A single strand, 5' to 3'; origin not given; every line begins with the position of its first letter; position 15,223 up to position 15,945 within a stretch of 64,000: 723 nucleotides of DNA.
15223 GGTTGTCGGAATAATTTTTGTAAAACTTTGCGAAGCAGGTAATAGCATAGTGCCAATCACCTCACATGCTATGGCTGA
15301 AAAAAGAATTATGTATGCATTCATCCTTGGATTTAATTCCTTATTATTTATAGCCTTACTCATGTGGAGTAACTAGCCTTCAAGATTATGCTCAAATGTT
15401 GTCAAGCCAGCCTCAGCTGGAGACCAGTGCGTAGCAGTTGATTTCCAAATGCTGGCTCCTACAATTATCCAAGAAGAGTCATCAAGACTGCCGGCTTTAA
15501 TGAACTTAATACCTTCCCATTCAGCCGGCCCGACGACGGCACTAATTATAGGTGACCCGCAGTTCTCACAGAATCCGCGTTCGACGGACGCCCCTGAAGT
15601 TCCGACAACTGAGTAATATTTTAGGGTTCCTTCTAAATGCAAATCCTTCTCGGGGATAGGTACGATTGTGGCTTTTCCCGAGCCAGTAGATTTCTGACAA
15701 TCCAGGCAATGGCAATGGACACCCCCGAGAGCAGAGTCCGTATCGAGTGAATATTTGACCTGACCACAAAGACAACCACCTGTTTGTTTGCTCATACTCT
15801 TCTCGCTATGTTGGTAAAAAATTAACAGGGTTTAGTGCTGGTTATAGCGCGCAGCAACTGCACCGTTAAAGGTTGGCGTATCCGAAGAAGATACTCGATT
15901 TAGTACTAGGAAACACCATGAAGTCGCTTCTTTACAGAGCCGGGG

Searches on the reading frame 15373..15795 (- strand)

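Call 10: search_protein_families(library=pfam, proteins=[window:15373-15795:-])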
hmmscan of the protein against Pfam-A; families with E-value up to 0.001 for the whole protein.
window:15373-15795:- (140 aa): 1 family
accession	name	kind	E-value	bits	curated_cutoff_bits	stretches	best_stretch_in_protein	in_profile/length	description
PF04828.22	GFA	-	3.3e-24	85.6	24.3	1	4-117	2-112/115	Glutathione-dependent formaldehyde-activating enzyme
